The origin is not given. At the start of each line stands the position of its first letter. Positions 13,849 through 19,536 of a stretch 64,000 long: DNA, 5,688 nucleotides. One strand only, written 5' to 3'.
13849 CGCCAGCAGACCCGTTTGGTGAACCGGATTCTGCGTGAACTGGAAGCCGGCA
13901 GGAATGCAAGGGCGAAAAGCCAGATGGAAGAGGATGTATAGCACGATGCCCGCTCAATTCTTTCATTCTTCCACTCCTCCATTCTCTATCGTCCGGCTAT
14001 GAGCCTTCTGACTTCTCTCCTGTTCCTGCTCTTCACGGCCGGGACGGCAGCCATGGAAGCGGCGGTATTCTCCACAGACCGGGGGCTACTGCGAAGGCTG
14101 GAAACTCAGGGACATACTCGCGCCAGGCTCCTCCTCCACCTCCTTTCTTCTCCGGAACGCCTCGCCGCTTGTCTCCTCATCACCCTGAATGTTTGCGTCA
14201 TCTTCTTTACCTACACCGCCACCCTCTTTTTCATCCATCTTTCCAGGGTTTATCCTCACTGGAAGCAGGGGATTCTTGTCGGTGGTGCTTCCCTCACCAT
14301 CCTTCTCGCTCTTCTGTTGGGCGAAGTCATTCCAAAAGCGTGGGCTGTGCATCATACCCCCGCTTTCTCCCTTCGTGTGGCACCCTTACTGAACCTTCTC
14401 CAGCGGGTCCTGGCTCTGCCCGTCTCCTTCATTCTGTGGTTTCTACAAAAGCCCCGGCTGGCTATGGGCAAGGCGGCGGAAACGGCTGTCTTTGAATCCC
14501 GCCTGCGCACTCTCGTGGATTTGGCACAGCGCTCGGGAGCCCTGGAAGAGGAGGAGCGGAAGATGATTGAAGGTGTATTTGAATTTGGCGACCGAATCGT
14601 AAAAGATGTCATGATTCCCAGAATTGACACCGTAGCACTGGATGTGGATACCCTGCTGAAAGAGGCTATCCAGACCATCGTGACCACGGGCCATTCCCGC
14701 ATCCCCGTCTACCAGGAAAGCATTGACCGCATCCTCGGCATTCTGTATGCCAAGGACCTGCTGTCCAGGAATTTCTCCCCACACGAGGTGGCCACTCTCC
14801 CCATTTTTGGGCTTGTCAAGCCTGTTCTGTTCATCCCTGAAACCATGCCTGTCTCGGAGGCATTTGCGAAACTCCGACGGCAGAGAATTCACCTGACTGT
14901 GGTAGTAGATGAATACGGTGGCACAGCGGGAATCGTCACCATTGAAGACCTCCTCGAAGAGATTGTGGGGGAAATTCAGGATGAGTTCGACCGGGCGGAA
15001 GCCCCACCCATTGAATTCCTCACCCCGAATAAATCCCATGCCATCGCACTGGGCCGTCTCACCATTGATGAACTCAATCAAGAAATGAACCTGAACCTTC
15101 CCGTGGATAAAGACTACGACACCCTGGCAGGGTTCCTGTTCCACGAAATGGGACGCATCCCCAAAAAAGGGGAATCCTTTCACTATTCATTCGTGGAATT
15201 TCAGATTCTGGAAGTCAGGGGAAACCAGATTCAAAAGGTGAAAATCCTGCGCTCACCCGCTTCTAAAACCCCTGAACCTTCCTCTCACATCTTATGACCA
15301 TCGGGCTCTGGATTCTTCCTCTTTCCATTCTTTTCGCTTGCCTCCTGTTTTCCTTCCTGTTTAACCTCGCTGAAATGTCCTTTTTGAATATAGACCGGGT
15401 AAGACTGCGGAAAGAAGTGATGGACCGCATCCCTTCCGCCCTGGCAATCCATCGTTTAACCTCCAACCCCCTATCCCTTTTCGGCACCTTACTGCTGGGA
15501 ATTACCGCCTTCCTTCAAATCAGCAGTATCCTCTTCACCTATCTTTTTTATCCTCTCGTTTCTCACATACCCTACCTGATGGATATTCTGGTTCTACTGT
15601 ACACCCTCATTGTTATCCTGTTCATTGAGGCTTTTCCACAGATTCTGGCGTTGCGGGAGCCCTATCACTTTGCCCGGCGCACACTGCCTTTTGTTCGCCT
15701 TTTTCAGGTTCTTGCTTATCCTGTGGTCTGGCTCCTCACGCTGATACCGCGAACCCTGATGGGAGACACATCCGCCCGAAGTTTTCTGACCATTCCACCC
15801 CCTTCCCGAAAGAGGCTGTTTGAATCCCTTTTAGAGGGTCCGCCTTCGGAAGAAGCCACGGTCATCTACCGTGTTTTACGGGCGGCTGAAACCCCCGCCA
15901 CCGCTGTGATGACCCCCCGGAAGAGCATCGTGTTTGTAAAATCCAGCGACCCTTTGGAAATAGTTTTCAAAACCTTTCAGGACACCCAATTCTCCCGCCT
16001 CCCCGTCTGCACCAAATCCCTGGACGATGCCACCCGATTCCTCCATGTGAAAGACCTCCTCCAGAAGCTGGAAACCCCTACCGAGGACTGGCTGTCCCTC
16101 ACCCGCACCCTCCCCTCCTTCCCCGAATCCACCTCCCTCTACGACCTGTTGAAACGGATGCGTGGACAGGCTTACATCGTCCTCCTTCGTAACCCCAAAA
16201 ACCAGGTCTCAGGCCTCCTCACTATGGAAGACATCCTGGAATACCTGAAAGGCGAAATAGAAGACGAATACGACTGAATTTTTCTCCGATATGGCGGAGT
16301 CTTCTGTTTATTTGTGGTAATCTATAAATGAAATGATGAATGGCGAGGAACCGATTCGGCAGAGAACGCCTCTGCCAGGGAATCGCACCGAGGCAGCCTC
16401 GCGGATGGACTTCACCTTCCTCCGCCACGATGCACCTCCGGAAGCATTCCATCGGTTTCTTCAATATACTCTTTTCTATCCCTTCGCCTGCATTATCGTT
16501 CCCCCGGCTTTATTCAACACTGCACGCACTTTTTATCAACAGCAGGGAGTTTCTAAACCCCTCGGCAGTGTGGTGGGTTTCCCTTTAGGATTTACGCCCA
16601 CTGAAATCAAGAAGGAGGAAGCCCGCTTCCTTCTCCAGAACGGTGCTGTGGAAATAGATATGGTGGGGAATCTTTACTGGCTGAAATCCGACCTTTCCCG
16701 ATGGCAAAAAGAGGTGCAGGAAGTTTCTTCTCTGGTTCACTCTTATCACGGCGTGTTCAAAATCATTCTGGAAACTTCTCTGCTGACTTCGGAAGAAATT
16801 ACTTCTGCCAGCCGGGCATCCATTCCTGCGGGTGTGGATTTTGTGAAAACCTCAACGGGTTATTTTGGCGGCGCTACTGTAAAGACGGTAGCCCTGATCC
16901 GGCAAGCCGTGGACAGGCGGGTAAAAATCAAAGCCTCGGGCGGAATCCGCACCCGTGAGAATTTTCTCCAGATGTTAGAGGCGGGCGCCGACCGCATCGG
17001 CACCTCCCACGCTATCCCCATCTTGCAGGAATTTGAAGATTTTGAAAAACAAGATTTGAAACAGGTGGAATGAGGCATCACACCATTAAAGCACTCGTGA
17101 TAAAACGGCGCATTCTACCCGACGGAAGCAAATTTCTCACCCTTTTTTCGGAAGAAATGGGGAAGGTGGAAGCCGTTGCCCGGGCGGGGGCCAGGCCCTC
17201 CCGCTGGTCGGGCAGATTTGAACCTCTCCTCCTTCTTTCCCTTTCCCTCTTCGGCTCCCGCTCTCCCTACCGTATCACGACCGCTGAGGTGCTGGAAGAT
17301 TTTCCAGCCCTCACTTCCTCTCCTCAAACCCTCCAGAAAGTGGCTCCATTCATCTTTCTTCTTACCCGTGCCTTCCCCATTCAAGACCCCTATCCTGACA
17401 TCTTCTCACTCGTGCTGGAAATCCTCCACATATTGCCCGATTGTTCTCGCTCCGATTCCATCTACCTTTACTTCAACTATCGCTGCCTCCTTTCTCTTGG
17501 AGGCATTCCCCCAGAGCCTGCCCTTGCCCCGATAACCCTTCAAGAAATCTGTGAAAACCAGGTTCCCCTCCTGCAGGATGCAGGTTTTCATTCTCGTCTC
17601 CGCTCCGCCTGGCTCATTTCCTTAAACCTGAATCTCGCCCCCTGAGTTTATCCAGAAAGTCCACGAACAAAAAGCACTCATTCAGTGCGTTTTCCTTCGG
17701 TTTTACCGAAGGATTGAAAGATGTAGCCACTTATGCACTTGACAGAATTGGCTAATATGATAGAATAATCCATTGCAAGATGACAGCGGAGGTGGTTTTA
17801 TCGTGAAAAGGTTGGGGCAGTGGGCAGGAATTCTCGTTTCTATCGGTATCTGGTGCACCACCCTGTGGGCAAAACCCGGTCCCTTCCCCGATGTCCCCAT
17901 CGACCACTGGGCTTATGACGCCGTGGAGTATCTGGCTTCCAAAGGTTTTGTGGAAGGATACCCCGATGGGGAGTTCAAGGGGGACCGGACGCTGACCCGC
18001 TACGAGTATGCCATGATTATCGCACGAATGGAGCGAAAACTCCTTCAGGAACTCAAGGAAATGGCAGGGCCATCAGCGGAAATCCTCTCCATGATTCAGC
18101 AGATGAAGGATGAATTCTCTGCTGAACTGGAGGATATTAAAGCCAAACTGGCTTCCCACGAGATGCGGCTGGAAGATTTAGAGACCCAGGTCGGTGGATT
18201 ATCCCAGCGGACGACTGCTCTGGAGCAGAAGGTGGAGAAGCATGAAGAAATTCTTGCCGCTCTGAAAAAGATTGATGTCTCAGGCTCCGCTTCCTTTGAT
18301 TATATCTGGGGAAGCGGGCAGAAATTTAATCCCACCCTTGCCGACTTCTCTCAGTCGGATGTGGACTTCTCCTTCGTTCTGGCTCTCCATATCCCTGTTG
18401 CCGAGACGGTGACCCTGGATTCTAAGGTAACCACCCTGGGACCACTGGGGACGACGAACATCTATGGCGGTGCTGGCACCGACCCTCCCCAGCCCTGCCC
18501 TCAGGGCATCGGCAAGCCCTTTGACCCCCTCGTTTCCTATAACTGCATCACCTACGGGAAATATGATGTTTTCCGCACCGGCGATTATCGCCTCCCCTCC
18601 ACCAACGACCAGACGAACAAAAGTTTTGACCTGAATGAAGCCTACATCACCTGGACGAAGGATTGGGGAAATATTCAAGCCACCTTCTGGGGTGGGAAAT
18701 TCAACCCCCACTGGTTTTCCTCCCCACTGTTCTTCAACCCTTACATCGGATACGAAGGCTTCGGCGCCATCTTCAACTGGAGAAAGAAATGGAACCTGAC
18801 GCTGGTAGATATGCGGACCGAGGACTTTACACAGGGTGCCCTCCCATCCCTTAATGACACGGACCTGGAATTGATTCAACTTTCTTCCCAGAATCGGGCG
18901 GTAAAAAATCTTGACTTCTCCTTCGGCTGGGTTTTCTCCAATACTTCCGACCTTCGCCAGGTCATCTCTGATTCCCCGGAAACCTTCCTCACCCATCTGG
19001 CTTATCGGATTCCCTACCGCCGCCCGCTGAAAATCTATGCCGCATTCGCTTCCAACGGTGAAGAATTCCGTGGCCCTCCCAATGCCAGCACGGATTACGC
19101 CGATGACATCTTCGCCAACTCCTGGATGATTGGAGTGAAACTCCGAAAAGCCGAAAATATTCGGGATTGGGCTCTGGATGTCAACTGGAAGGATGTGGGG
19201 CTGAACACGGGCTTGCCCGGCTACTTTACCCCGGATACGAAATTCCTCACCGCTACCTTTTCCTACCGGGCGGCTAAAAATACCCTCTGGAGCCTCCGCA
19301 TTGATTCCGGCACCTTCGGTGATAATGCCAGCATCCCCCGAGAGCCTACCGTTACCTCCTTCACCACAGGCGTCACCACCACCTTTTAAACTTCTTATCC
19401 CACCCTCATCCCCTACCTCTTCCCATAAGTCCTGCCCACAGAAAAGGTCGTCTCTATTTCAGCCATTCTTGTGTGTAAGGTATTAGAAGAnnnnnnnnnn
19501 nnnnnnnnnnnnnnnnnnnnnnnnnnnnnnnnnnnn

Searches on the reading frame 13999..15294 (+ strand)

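Call 17: search_protein_families(library=pfam, proteins=[window:13999-15294:+], max_evalue=0.001)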
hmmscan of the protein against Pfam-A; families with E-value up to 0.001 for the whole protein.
window:13999-15294:+ (432 aa): 3 families
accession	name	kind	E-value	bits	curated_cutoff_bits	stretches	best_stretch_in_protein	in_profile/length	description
PF01595.25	CNNM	-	4.6e-27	95.3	28.4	1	6-186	3-181/181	Cyclin M transmembrane N-terminal domain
PF00571.33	CBS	-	8.9e-21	74.4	24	2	274-323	7-56/57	CBS domain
PF03471.22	CorC_HlyC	-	1e-20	73.9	27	1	348-418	8-79/81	Transporter associated domain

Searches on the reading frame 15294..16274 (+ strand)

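Call 17: search_protein_families(library=pfam, proteins=[window:15294-16274:+], max_evalue=0.001)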
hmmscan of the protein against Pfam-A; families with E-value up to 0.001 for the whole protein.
window:15294-16274:+ (327 aa): 2 families
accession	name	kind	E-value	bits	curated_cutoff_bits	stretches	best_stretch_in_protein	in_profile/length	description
PF01595.25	CNNM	-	1.8e-23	83.6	28.4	1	12-156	2-146/181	Cyclin M transmembrane N-terminal domain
PF00571.33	CBS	-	1.3e-12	48.3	24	1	270-319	6-56/57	CBS domain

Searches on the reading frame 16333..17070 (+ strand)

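Call 17: search_protein_families(library=pfam, proteins=[window:16333-17070:+], max_evalue=0.001)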
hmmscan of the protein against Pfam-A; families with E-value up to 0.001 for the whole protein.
window:16333-17070:+ (246 aa): 2 families
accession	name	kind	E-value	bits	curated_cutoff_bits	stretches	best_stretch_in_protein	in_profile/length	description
PF01791.15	DeoC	-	5.5e-11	43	23.8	1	92-219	71-212/229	DeoC/LacD family aldolase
PF01180.27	DHO_dh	-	0.00044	20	27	1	162-221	201-265/291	Dihydroorotate dehydrogenase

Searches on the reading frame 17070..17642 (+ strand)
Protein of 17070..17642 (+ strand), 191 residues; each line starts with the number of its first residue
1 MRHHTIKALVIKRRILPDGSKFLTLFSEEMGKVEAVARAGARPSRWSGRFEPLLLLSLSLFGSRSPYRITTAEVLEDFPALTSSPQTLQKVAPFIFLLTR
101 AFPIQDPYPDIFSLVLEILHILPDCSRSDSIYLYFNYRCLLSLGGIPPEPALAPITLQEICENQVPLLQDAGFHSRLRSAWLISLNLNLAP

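Call 17: search_protein_families(library=pfam, proteins=[window:17070-17642:+], max_evalue=0.001)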
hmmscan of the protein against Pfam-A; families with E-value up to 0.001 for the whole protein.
window:17070-17642:+ (191 aa): 1 family
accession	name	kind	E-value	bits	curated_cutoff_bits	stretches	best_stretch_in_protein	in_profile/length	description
PF11967.14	RecO_N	-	6.9e-12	45.7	27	1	1-77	1-79/80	Recombination protein O N terminal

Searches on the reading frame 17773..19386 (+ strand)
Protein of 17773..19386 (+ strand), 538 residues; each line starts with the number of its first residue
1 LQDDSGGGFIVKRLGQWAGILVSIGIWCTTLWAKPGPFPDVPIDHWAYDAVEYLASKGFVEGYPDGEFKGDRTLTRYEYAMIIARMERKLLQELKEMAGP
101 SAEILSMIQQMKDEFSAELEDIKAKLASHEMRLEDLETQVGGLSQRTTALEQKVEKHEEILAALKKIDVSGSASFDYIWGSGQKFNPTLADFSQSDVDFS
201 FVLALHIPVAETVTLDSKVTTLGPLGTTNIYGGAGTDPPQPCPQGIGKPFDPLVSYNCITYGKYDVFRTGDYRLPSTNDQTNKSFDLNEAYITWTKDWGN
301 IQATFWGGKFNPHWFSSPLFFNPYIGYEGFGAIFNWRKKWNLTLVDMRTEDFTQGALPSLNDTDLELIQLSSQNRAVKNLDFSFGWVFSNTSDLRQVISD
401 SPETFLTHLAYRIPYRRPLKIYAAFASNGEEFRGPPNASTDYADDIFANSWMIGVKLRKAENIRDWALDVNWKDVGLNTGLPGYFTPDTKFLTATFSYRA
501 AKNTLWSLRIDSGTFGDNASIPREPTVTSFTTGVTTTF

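Call 17: search_protein_families(library=pfam, proteins=[window:17773-19386:+], max_evalue=0.001)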
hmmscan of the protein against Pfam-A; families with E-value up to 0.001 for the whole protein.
window:17773-19386:+ (538 aa): 3 families
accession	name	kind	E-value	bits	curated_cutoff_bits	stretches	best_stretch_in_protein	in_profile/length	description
PF00395.25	SLH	-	6.3e-12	45.7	20.8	1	37-80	1-44/44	S-layer homology domain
PF00261.25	Tropomyosin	-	3.5e-05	23.8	38.6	1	105-166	8-69/242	Tropomyosin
PF16930.11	Porin_5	-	0.00084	18.4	22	0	279-388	202-310/535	Putative porin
